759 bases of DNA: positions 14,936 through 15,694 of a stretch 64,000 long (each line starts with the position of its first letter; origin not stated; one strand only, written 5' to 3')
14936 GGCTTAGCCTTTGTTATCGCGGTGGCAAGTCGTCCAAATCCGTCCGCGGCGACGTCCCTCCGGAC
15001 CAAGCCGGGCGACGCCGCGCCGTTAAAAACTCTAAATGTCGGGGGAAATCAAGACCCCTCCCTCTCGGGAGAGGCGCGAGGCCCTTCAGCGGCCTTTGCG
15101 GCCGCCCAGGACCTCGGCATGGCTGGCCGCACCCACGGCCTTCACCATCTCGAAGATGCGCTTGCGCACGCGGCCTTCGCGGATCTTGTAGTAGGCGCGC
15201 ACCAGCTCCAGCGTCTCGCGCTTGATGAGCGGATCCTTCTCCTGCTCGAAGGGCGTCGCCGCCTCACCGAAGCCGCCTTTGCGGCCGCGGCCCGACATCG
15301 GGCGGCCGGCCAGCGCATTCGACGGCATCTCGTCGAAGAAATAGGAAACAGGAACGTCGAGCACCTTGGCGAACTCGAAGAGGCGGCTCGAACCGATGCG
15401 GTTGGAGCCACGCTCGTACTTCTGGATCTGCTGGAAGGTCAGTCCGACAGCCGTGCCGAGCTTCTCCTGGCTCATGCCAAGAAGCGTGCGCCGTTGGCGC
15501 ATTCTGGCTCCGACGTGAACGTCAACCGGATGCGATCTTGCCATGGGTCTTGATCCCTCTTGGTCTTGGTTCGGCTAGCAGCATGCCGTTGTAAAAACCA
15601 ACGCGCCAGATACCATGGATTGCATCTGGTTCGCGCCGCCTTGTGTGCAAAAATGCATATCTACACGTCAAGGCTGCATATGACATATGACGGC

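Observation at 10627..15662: Exact 17-nt box links tetR, sRNA candidate B and the XRE regulator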

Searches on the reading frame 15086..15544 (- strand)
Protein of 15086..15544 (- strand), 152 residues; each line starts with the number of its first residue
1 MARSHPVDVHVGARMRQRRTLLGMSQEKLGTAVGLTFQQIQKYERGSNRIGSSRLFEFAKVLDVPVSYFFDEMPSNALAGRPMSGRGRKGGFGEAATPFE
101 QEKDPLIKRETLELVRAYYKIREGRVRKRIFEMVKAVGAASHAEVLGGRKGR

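Call 9: search_protein_families(library=pfam, proteins=[window:15086-15544:-])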
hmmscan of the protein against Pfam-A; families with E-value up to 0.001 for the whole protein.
window:15086-15544:- (152 aa): 2 families
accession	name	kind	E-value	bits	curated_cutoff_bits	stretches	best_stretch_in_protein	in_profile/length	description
PF01381.28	HTH_3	-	5.1e-13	49.3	23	1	15-69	1-55/55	Helix-turn-helix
PF13560.12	HTH_31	-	9.2e-07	29.5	27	1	11-65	2-57/64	Helix-turn-helix domain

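Call 13: find_encoding_contigs(protein=window:15086-15544:-, flank=8000, max_places=10)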
Protein window:15086-15544:- (152 aa): 24 contigs read that carry it; 10 places shown.
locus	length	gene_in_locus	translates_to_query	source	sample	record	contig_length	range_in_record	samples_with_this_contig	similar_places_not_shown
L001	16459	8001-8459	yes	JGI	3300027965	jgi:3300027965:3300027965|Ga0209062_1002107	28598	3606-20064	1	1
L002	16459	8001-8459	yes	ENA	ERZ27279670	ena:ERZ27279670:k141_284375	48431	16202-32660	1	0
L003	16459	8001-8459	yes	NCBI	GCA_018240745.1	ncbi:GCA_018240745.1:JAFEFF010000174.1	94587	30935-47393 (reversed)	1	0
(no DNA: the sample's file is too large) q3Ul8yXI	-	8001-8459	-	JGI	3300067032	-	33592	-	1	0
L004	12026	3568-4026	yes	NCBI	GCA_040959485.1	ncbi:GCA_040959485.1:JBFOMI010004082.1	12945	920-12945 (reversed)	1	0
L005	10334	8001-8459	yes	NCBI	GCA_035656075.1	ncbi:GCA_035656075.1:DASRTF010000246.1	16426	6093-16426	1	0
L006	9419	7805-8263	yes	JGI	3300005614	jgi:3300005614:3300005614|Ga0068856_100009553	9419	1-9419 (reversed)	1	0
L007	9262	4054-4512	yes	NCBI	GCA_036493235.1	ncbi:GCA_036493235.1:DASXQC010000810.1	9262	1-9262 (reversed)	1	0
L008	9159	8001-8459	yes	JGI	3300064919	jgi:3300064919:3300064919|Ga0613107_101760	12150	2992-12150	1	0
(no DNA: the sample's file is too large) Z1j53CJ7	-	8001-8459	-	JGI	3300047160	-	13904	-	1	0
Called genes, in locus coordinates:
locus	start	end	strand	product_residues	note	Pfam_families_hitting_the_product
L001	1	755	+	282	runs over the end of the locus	PF13444:Acetyltransf_5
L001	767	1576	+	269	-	PF01553:Acyltransferase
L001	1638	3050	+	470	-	PF00919:UPF0004, PF04055:Radical_SAM, PF01938:TRAM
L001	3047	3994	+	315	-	PF02562:PhoH, PF13604:AAA_30 (weak), PF13245:AAA_19 (weak)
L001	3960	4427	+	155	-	PF02130:YbeY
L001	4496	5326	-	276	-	PF00248:Aldo_ket_red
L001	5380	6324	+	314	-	PF00571:CBS, PF03471:CorC_HlyC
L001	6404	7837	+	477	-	PF20154:LNT_N, PF00795:CN_hydrolase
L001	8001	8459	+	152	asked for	PF13560:HTH_31 (weak), PF01381:HTH_3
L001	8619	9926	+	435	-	PF00438:S-AdoMet_synt_N, PF02772:S-AdoMet_synt_M, PF02773:S-AdoMet_synt_C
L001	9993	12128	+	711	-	PF00664:ABC_membrane, PF00005:ABC_tran, PF02463:SMC_N (faint), PF13304:AAA_21 (weak)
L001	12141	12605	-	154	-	PF06319:MmcB-like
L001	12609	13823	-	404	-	PF08238:Sel1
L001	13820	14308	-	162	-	-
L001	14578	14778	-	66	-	-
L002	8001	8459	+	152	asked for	PF13560:HTH_31 (weak), PF01381:HTH_3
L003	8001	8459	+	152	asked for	PF13560:HTH_31 (weak), PF01381:HTH_3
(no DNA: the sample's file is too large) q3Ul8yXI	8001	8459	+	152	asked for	PF13560:HTH_31 (weak), PF01381:HTH_3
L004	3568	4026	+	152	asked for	PF13560:HTH_31 (weak), PF01381:HTH_3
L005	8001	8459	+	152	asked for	PF13560:HTH_31 (weak), PF01381:HTH_3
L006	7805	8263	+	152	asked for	PF13560:HTH_31 (weak), PF01381:HTH_3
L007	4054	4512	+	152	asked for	PF13560:HTH_31 (weak), PF01381:HTH_3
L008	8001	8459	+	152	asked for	PF13560:HTH_31 (weak), PF01381:HTH_3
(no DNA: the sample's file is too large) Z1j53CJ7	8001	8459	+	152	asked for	PF13560:HTH_31 (weak), PF01381:HTH_3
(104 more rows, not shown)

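Call 32: find_homologous_proteins(query=window:15086-15544:-, max_evalue=1e-10)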
Query window:15086-15544:- (152 aa): 7993 proteins with E <= 1e-10 among 8000 candidates; the best 120 are listed.
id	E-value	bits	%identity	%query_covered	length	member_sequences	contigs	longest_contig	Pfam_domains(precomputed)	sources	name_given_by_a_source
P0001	2.1e-90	318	99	99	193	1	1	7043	PF01381.29,PF13560.13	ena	-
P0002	2.5e-90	318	98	100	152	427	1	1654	PF01381.29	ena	-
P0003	2.8e-88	311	98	97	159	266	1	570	PF01381.29,PF13560.13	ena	-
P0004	1.7e-87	309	95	100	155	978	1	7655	PF01381.29,PF13560.13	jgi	jgi:transcriptional regulator with XRE-family HTH domain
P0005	2.9e-87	308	97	97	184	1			PF01381.29,PF13560.13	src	-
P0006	4.9e-87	307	94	100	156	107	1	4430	PF01381.29,PF13560.13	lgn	-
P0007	1.0e-86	306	93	100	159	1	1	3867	PF01381.29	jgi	jgi:transcriptional regulator with XRE-family HTH domain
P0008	1.2e-86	306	93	100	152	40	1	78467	PF01381.29,PF13560.13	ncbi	-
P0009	4.4e-85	301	94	100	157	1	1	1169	PF01381.29,PF13560.13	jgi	jgi:transcriptional regulator with XRE-family HTH domain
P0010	4.5e-85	301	93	99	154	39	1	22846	PF01381.29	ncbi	ncbi:hypothetical protein BH11PSE3_BH11PSE3_43300 [soil metagenome]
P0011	5.6e-85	300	93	99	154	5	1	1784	PF01381.29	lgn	-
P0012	7.5e-85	300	93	100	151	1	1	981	PF01381.29,PF13560.13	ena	-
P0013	1.9e-84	299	94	100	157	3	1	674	PF01381.29,PF13560.13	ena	-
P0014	2.0e-84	299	93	100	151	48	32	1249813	PF01381.29,PF13560.13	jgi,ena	jgi:transcriptional regulator with XRE-family HTH domain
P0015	3.0e-84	298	93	100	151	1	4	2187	PF01381.29,PF13560.13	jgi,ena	jgi:transcriptional regulator with XRE-family HTH domain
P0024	2.8e-83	295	93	100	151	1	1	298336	PF01381.29,PF13560.13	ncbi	-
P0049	1.8e-81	289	91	99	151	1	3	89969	PF01381.29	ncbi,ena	-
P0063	5.7e-81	287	90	100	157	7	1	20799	PF01381.29,PF13560.13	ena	-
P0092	4.0e-80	285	88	100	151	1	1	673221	PF01381.29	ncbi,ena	-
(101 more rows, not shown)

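Call 44: find_encoding_contigs(protein=P0014, flank=10000, max_places=6)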
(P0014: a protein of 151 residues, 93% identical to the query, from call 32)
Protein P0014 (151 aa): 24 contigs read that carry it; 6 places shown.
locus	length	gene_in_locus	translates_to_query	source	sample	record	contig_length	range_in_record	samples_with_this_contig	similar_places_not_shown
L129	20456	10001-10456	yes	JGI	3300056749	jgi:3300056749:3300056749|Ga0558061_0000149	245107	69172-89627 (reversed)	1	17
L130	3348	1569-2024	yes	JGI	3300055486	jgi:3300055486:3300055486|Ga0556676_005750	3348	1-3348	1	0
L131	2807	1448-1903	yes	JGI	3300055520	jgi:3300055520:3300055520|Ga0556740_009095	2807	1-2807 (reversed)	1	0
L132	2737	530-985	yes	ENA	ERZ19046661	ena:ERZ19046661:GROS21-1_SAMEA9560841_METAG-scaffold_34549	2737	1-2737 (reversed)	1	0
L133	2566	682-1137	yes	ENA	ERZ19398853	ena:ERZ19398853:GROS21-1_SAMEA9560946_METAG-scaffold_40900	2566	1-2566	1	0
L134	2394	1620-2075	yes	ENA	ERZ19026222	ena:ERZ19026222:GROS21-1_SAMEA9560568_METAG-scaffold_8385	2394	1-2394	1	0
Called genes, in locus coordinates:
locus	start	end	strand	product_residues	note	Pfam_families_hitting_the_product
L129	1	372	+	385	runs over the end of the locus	PF04909:Amidohydro_2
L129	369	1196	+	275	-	PF00378:ECH_1, PF16113:ECH_2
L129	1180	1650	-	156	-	-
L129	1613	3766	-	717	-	PF01869:BcrAD_BadFG (weak), PF05378:Hydant_A_N, PF01968:Hydantoinase_A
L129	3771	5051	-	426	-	-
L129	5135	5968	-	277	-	PF05721:PhyH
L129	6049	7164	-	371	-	PF08240:ADH_N, PF00107:ADH_zinc_N, PF13602:ADH_zinc_N_2 (weak)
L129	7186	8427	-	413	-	PF13472:Lipase_GDSL_2 (weak)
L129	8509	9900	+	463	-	PF22039:HUTI_composite_bact, PF01979:Amidohydro_1, PF07969:Amidohydro_3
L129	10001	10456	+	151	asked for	PF13560:HTH_31 (weak), PF01381:HTH_3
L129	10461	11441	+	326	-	PF14226:DIOX_N, PF03171:2OG-FeII_Oxy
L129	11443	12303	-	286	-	PF01522:Polysacc_deac_1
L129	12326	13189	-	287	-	PF13714:PEP_mutase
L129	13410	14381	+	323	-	PF19300:BPD_transp_1_N, PF00528:BPD_transp_1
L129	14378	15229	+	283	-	PF00528:BPD_transp_1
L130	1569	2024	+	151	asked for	PF13560:HTH_31 (weak), PF01381:HTH_3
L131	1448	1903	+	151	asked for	PF13560:HTH_31 (weak), PF01381:HTH_3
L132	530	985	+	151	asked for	PF13560:HTH_31 (weak), PF01381:HTH_3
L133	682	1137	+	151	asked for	PF13560:HTH_31 (weak), PF01381:HTH_3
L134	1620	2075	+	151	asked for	PF13560:HTH_31 (weak), PF01381:HTH_3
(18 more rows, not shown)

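Call 45: find_encoding_contigs(protein=P0092, flank=10000, max_places=3)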
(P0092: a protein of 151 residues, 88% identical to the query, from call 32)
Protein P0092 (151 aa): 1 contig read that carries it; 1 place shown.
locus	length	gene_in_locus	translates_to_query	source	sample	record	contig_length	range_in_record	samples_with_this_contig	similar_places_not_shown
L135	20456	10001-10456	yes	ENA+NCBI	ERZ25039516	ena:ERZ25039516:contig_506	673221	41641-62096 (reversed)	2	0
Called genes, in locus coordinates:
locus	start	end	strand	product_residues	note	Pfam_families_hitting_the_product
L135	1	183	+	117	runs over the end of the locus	PF20196:DUF6559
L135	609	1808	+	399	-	PF00144:Beta-lactamase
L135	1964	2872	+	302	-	PF00126:HTH_1, PF03466:LysR_substrate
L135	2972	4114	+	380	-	PF01547:SBP_bac_1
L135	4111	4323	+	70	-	-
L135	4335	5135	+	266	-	-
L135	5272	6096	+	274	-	PF00528:BPD_transp_1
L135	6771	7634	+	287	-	PF00884:Sulfatase, PF16347:SGSH_C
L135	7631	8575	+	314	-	PF14486:DUF4432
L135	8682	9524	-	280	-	-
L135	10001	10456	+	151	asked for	PF01381:HTH_3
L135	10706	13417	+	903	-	PF12419:DUF3670, PF00176:SNF2-rel_dom, PF00271:Helicase_C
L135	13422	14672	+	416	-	-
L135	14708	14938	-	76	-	-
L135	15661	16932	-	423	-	PF01979:Amidohydro_1, PF07969:Amidohydro_3 (faint)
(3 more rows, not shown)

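Call 47: find_encoding_contigs(protein=P0008, flank=10000, max_places=4)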
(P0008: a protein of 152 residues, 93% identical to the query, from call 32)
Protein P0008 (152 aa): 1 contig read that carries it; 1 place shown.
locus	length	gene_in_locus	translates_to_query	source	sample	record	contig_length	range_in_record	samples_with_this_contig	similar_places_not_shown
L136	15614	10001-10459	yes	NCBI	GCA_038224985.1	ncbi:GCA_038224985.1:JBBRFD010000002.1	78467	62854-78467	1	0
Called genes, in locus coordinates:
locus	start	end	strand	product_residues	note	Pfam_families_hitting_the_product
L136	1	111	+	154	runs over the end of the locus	PF00583:Acetyltransf_1, PF13673:Acetyltransf_10, PF13508:Acetyltransf_7, PF08445:FR47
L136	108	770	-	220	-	PF01206:TusA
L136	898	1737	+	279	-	PF13444:Acetyltransf_5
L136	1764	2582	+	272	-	PF01553:Acyltransferase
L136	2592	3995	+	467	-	PF00919:UPF0004, PF04055:Radical_SAM, PF01938:TRAM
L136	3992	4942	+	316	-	PF02562:PhoH, PF13604:AAA_30 (weak), PF13245:AAA_19 (weak)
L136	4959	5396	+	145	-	PF02130:YbeY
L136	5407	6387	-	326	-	PF02558:ApbA, PF08546:ApbA_C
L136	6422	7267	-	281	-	PF00248:Aldo_ket_red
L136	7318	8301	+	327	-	PF00571:CBS, PF03471:CorC_HlyC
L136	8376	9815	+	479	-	PF20154:LNT_N, PF00795:CN_hydrolase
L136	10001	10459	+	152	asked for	PF13560:HTH_31 (faint), PF01381:HTH_3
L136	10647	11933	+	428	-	PF00438:S-AdoMet_synt_N, PF02772:S-AdoMet_synt_M, PF02773:S-AdoMet_synt_C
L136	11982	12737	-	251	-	-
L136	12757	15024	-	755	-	PF02706:Wzz (weak), PF06810:Phage_scaffold (faint), PF13807:GNVR (weak), PF01656:CbiA (weak), PF13614:AAA_31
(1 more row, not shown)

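Call 48: find_encoding_contigs(protein=P0024, flank=10000, max_places=3)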
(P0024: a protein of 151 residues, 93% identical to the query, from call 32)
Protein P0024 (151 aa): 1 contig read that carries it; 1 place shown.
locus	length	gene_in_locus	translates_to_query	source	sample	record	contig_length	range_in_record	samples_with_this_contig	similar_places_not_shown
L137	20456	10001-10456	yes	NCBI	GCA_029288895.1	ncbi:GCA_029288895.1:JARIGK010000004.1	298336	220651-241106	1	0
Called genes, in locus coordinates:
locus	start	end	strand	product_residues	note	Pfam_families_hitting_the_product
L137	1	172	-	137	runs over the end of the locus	PF22381:Staph_reg_Sar_Rot (weak), PF01047:MarR, PF12802:MarR_2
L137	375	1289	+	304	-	-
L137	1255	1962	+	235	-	PF04203:Sortase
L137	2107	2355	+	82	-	PF00076:RRM_1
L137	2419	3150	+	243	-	PF00730:HhH-GPD, PF00633:HHH (weak)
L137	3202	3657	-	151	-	-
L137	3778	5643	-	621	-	PF00753:Lactamase_B, PF23023:Anti-Pycsar_Apyc1 (faint), PF12706:Lactamase_B_2, PF22505:RNase_J_b_CASP, PF17770:RNase_J_C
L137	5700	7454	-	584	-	PF00496:SBP_bac_5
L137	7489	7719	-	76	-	PF03840:SecG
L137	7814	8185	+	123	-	PF00166:Cpn10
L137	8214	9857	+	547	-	PF00118:Cpn60_TCP1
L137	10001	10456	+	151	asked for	PF13560:HTH_31 (faint), PF01381:HTH_3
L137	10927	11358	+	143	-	PF00903:Glyoxalase, PF06983:3-dmu-9_3-mt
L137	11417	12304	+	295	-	PF01522:Polysacc_deac_1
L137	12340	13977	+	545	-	-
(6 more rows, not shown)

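Call 49: find_encoding_contigs(protein=P0049, flank=10000, max_places=3)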
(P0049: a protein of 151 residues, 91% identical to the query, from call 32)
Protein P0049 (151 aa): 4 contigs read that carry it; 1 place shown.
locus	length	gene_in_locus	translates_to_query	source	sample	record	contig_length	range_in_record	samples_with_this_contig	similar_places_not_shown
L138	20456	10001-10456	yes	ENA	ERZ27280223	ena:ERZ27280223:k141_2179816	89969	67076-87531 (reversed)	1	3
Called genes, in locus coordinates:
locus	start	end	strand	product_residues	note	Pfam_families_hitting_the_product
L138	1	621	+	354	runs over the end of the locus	PF04909:Amidohydro_2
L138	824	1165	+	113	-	PF05973:Gp49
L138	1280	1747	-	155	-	-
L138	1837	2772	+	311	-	PF02826:2-Hacid_dh_C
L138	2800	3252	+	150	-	PF04828:GFA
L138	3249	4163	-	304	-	PF13481:AAA_25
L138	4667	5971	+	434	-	PF00296:Bac_luciferase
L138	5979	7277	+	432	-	PF00296:Bac_luciferase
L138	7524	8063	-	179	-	PF07883:Cupin_2 (faint)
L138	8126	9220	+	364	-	PF02746:MR_MLE_N, PF13378:MR_MLE_C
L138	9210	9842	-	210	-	PF06912:DUF1275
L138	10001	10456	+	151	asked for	PF01381:HTH_3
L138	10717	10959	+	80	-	-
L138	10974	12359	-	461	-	PF22039:HUTI_composite_bact, PF01979:Amidohydro_1, PF07969:Amidohydro_3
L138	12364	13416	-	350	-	PF14226:DIOX_N, PF03171:2OG-FeII_Oxy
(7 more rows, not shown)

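Call 52: search_protein_families(library=ncbifam, proteins=[window:15086-15544:-], max_evalue=0.01)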
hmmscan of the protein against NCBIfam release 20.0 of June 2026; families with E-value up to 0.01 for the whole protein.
window:15086-15544:- (152 aa): 8 families
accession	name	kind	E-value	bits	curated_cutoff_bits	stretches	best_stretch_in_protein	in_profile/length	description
NF047948.1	male_kill_WMK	equivalog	3.9e-12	46.2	300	1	5-68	157-220/300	WO male-killing family protein Wmk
NF007257.0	PRK09706.1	subfamily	1e-07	31.8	101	1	10-65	5-60/135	transcriptional repressor DicA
NF041951.1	phage_RstR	subfamily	8.8e-07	29.2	80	1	11-70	3-62/108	RstR family transcriptional repressor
NF052239.1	antitox_spr1629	equivalog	6.8e-06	25.4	335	1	10-73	2-65/377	spr1629 family repressor/antitoxin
TIGR03830.1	CxxCG_CxxCG_HTH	subfamily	3.4e-05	23.7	61.8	1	11-49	66-104/127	type II TA system antitoxin MqsA family protein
TIGR03070.1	couple_hipB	subfamily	0.00013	21.8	71.65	1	12-51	4-43/58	type II toxin-antitoxin system Y4mF family antitoxin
NF006015.0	PRK08154.1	subfamily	0.00027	20.2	204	1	5-69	25-89/314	anaerobic benzoate catabolism transcriptional regulator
NF007408.0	PRK09943.1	equivalog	0.00031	20.4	211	1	9-74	6-71/185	HTH-type transcriptional regulator PuuR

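Call 53: search_solved_structures(query=window:15086-15544:-, max_evalue=0.01)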
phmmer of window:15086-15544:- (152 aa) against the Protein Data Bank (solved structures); distinct sequences matched with E-value up to 0.01: 6.
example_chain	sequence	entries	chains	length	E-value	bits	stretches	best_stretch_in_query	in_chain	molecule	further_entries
2b5a_A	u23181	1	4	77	5.7e-06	29.7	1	11-74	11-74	C.BclI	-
3lfp_A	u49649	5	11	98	0.0002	24.8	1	14-71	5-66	Csp231I C protein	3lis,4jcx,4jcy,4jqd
1y7y_A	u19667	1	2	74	0.00047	23.5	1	9-66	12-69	C.AhdI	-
1sq8_A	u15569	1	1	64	0.0017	21.7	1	11-69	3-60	dh434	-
1per_L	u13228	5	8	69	0.0029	21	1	11-71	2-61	PROTEIN (434 REPRESSOR) | 434 REPRESSOR | REPRESSOR PROTEIN CI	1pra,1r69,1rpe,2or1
1r63_A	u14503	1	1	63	0.0036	20.7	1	11-69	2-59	REPRESSOR PROTEIN FROM BACTERIOPHAGE 434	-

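Call 60: find_encoding_contigs(protein=P0063, flank=10000, max_places=3)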
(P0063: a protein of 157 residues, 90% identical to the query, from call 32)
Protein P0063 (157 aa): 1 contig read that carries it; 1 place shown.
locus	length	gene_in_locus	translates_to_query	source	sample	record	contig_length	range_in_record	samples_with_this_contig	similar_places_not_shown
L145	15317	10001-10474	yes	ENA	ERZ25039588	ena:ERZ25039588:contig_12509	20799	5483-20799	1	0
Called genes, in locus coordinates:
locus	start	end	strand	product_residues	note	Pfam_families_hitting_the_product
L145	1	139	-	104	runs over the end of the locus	-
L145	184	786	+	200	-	-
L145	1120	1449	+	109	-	-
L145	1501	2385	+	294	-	PF13403:Hint_2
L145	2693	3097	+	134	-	-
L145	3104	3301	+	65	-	-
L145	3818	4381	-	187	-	-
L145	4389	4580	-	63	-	-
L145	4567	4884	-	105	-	-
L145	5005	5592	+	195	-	-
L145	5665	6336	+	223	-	-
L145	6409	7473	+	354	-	-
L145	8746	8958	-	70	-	PF04679:DNA_ligase_A_C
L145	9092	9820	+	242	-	-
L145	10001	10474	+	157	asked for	PF13560:HTH_31 (weak), PF01381:HTH_3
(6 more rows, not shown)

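Call 61: find_encoding_contigs(protein=P0010, flank=10000, max_places=3)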
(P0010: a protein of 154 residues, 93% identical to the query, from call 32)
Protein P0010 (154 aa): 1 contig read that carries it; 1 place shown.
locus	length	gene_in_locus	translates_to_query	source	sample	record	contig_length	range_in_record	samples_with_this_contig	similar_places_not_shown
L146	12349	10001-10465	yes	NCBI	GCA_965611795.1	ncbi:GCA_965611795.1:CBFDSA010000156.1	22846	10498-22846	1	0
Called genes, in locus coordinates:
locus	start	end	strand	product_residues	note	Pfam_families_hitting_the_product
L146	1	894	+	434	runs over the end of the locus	PF13416:SBP_bac_8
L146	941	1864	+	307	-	-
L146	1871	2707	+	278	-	PF00528:BPD_transp_1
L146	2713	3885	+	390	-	PF00005:ABC_tran, PF08402:TOBE_2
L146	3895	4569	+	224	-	PF00857:Isochorismatase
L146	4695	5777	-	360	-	PF00296:Bac_luciferase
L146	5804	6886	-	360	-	PF00296:Bac_luciferase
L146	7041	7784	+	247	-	PF00392:GntR, PF07702:UTRA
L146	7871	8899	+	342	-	PF02668:TauD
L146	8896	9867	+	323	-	PF03401:TctC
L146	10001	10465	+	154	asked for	PF01381:HTH_3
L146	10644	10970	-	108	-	PF07978:NIPSNAP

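Call 62: find_related_loci(query=window:15086-15544:-, collection=metagenome_contigs, flank=9000)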
Query window:15086-15544:- (152 aa) in metagenome_contigs; peptide patterns used: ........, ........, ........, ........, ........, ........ (x = any residue, [..] = any of these).
600 stretches matched a pattern (row limit reached: there are more); 585 encode a relative of the query (tblastn E <= 1e-3); the best 80 are kept; 80 distinct loci.
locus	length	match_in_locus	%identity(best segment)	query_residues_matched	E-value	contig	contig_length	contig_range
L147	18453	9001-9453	98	1-152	2e-95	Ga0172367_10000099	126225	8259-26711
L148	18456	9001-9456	94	1-152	5e-94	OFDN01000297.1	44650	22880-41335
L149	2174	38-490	91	1-152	1e-92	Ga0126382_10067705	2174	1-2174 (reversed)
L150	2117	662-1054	83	11-150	1e-72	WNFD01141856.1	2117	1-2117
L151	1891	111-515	63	5-144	2e-56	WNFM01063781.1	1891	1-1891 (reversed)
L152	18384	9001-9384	61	5-138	1e-51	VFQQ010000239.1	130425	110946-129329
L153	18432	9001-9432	58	5-149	2e-51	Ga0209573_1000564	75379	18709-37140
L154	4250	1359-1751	59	2-141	3e-50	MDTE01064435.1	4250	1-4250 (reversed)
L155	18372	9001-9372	64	5-137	5e-50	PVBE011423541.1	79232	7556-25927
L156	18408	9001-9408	59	2-139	3e-49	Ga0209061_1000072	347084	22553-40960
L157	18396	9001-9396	57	6-141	2e-49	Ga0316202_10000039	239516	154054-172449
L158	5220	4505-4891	58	5-138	2e-49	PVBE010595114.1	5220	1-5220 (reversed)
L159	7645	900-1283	56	7-140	1e-48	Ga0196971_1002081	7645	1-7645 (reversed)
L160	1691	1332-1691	66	1-121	2e-49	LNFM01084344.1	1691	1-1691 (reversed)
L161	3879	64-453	57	5-138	1e-47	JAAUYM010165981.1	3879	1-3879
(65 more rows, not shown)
